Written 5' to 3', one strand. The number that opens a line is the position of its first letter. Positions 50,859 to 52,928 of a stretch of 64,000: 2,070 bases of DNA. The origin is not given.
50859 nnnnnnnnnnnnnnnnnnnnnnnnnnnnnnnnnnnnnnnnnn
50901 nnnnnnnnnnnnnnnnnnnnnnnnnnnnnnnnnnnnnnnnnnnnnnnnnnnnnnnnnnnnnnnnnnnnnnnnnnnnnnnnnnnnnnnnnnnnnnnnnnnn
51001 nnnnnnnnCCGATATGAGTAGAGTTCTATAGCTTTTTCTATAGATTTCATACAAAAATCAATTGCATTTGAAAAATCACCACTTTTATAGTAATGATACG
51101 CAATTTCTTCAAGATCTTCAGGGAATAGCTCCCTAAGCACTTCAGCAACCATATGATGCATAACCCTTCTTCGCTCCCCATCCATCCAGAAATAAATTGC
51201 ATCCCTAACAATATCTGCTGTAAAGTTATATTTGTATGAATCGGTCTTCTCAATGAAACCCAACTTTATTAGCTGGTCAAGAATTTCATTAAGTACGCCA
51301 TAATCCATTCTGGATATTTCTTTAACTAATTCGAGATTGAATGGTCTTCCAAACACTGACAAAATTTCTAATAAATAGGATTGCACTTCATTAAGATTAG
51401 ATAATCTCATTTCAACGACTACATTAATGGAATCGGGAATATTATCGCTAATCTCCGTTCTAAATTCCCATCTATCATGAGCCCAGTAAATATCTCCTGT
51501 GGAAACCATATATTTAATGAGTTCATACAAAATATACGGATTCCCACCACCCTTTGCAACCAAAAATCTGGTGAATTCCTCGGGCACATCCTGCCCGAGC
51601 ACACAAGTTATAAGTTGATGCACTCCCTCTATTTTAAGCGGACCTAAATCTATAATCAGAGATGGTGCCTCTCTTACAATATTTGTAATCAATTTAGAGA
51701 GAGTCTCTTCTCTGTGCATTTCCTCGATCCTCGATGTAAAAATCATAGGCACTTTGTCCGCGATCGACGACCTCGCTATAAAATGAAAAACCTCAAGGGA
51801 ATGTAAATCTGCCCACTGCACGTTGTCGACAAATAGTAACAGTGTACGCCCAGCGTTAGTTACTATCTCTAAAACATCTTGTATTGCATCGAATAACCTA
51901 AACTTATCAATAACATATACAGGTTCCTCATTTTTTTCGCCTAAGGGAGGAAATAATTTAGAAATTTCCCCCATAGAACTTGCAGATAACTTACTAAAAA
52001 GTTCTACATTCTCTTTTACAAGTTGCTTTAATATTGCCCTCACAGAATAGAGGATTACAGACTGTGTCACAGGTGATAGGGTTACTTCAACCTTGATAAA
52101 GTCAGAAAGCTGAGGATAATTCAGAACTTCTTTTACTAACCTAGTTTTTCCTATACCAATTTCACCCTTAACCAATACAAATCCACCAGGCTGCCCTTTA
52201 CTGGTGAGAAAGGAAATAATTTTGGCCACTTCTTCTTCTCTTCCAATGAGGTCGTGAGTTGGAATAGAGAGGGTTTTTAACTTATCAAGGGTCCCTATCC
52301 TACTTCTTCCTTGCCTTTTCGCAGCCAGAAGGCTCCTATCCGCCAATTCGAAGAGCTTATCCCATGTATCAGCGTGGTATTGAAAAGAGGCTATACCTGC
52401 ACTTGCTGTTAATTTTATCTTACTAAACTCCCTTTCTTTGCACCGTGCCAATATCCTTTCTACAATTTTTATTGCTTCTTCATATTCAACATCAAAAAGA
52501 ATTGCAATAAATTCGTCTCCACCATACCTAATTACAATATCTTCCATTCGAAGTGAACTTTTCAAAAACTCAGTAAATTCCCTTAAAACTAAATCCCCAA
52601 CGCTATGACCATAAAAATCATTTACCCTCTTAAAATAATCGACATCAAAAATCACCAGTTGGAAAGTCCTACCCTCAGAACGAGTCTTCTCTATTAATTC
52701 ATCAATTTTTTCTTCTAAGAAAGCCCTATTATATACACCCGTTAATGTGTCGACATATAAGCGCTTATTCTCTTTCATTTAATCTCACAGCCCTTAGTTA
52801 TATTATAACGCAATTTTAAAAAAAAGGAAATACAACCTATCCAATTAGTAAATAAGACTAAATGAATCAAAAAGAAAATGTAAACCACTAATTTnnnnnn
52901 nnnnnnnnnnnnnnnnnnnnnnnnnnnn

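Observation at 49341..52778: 1145-aa single-chain GGDEF - STAND ATPase - TPR protein: diguanylate cyclase as the effector of a STAND-type sensor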

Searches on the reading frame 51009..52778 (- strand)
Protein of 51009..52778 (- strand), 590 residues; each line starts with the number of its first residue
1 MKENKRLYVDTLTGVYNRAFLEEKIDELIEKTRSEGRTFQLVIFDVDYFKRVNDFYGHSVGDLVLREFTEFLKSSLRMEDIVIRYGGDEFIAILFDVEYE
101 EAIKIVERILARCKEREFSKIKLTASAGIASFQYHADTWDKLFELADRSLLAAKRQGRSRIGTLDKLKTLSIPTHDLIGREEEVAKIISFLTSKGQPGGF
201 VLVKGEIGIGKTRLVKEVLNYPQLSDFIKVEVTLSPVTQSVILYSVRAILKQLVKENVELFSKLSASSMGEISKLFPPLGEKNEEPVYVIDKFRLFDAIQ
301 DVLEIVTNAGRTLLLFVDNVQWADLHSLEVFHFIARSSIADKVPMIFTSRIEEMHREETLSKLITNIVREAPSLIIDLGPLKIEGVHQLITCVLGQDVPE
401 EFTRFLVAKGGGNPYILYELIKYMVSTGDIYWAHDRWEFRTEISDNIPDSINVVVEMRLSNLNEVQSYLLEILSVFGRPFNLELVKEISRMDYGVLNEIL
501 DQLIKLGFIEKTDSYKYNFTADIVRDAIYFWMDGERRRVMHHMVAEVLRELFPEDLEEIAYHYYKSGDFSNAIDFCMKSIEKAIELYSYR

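Call 25: search_protein_representatives(protein=window:51009-52778:-)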
Query: 590 residues. Proteins with E-value up to 0.001 (for the whole library): 545778; up to 1e-10: 317752; up to 1e-30: 1341. The best 150 are listed.
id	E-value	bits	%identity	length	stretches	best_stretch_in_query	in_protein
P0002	6.0e-203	692.0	54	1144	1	1-588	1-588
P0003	8.8e-163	559.4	46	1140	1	4-588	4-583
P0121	6.9e-149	513.5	43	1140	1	4-589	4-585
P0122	4.5e-135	467.9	40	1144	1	6-588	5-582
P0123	1.5e-132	459.6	34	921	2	1-589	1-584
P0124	1.1e-120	420.5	38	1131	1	6-588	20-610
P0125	4.8e-117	408.4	37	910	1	1-587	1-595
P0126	3.5e-112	392.4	35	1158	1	5-589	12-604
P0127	9.4e-111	387.6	37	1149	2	5-589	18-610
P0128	1.0e-107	377.6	34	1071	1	3-590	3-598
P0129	3.9e-106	372.4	35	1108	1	7-588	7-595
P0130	8.1e-106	371.4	35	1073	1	1-587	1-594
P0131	8.8e-102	358.0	33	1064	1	5-589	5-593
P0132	1.5e-94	334.1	36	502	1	6-501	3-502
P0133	1.8e-94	333.9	35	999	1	40-590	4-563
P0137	2.1e-86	307.2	27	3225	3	176-589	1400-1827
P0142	7.5e-83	295.5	34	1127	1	7-588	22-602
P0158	8.5e-76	272.3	34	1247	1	8-589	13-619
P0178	1.9e-66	241.4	31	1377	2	7-589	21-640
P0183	3.6e-65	237.2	28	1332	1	5-575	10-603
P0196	1.1e-61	225.7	27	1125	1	7-588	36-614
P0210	3.4e-59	217.5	31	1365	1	7-589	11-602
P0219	2.3e-56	208.1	29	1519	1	9-588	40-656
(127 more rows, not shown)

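Call 27: list_cluster_members(proteins=[P0124, P0126, P0137, P0158, P0178, P0183, P0210, P0219, P0142, P0196])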
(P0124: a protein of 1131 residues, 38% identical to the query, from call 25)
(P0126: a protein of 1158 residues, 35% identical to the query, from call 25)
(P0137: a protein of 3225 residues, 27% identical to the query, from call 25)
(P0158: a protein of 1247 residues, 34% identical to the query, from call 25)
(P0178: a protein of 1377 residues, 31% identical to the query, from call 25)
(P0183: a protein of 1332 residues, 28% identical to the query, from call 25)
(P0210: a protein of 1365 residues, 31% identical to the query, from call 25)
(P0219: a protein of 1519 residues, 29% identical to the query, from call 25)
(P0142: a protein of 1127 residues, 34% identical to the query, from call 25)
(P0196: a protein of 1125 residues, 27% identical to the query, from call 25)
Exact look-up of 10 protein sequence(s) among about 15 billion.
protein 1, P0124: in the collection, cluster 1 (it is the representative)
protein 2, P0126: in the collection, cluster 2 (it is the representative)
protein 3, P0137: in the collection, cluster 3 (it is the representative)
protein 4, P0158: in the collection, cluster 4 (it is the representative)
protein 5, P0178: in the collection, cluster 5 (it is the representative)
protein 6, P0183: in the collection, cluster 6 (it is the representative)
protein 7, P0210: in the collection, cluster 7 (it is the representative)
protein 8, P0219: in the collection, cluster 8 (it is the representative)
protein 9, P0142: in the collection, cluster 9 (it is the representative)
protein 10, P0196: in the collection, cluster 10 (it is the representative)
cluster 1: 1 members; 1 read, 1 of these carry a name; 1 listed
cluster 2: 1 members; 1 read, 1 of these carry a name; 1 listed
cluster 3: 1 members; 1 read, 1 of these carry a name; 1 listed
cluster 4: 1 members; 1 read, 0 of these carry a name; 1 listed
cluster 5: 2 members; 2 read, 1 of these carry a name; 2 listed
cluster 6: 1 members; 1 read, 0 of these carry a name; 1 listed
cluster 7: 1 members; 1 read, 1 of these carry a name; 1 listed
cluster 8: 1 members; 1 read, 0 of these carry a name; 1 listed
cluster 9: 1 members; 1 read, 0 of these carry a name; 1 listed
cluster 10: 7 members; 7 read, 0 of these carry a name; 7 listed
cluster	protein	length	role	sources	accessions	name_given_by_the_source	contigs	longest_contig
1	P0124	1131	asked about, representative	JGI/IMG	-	diguanylate cyclase (GGDEF)-like protein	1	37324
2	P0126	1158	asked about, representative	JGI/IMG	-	diguanylate cyclase (GGDEF)-like protein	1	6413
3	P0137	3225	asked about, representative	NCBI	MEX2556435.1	MAG: AAA family ATPase [Actinomycetota bacterium]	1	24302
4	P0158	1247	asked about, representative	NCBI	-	-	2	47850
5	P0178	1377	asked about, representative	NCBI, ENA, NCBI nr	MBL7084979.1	MAG: diguanylate cyclase [Candidatus Omnitrophica bacterium] | diguanylate cyclase [Candidatus Omnitrophota bacterium]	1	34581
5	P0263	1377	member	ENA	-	-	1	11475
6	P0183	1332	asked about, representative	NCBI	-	-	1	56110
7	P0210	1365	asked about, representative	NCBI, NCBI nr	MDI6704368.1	MAG: diguanylate cyclase [bacterium] | diguanylate cyclase [bacterium]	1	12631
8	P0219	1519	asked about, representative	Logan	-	-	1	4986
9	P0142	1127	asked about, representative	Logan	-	-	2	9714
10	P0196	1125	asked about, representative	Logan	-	-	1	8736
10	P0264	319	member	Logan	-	-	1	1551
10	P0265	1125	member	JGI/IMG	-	-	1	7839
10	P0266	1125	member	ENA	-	-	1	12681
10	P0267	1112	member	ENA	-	-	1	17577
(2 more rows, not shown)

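Call 75: search_dna_similar(query=window:51009-52778:-, collection=phages, mode=protein, max_rows=8)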
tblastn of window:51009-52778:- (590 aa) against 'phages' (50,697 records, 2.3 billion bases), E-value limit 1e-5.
Records with a match: 117; places in all: 123; records where one place covers at least 80% of the query: 0.
Best place of each record, by identity: <60% 117.
By first word of the organism name: Bacteriophage 69; Acinetobacter 18; Listeria 8; Salmonella 5; Escherichia 4; Bacillus 4; Pseudomonas 3; Klebsiella 3; Staphylococcus 1; Acetobacter 1; and 1 more.
By host as written in the record: - 87; Listeria monocytogenes 8; Pseudomonas aeruginosa 3; Homo sapiens 3; Escherichia coli O157:H7 ATCC 43895 2; Salmonella enterica subsp. enterica serovar Kentucky 2; Escherichia coli 2; Bacillus megaterium str. ATCC 43725 2; and 6 more.
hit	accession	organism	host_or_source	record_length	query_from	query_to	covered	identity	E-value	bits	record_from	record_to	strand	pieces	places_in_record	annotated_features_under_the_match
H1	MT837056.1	Bacteriophage sp.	human fecal samples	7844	177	575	68%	22.5%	2e-12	77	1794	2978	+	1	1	record has no annotation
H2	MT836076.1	Bacteriophage sp.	human fecal samples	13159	10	173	28%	38.1%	6e-19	97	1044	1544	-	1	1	record has no annotation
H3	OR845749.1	Escherichia phage ECO95 1-6-1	Escherichia coli O157:H7 ATCC 43895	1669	8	179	29%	36.3%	6e-24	111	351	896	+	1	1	record has no annotation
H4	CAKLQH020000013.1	Acinetobacter phage MD-2021a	not known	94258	9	159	26%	40.6%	2e-20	102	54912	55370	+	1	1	pleD: Sensory box-containing diguanylate cyclase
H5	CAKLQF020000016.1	Acinetobacter phage MD-2021a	not known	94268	9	159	26%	40.6%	2e-20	102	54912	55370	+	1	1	pleD: Sensory box-containing diguanylate cyclase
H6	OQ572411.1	Pseudomonas phage Y10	Pseudomonas aeruginosa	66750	1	156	26%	38.0%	6e-16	88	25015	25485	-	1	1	record has no annotation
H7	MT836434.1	Bacteriophage sp.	human fecal samples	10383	10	162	26%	38.1%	2e-22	108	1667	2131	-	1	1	record has no annotation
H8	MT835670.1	Bacteriophage sp.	human fecal samples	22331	1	161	27%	35.7%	1e-14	84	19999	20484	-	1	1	record has no annotation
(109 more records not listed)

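Call 76: search_dna_similar(query=window:51009-52778:-, collection=plasmids, mode=protein, max_rows=10)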
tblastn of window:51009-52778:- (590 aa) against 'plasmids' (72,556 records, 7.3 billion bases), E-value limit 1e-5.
The search stops at 5000 records and this limit was reached: more records match than are counted here, and every count below describes the 5000 best-scoring records only.
Records with a match: at least 5000; places in all: 11219; records where one place covers at least 80% of the query: 1.
Best place of each record, by identity: <60% 5000.
By first word of the organism name: Klebsiella 1767; Rhizobium 493; Escherichia 363; Sinorhizobium 185; Pseudomonas 181; Pantoea 175; Enterobacter 169; Ralstonia 140; Agrobacterium 93; Burkholderia 76; and 233 more.
By predicted mobility (MOB-suite, as given by PLSDB): non-mobilizable 2356; conjugative 1855; mobilizable 789.
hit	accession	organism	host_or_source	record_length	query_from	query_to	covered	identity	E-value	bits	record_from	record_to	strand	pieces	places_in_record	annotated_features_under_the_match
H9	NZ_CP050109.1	Rhizobium leguminosarum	Trifolium repens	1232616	177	585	69%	26.5%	2e-16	91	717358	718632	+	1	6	record has no annotation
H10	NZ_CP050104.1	Rhizobium leguminosarum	Trifolium repens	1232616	177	585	69%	26.5%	2e-16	91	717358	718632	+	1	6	record has no annotation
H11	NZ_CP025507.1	Rhizobium leguminosarum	Pisum sativum,pea nodule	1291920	177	585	69%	26.5%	2e-16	91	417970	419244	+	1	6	record has no annotation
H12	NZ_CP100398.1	Streptomyces rimosus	pure culture,mutant of Streptomyces ...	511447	155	584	73%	25.1%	2e-21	107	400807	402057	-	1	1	AAA family ATPase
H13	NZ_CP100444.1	Streptomyces rimosus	pure culture,OTC cluster deletion ...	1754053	155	584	73%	25.1%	2e-21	107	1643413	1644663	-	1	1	record has no annotation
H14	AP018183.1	Nostoc carneum NIES-2107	-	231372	161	589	73%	25.1%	5e-20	102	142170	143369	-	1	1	transcriptional regulator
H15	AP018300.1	Fischerella sp. NIES-4106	-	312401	97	548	77%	23.8%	2e-9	69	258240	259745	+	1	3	serine/threonine protein kinase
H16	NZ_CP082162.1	Bradyrhizobium sp. 195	Acmispon strigosus,cell culture,root ...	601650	157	585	73%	25.0%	9e-19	99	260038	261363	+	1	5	adenylate/guanylate cyclase domain-containing protein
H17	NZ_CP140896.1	Sinorhizobium medicae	Medicago lupulina,whole organism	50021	165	585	71%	25.3%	1e-18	98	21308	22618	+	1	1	adenylate/guanylate cyclase domain-containing protein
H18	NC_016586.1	Azospirillum lipoferum 4B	-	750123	66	556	83%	21.6%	2e-8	66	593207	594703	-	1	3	AAA family ATPase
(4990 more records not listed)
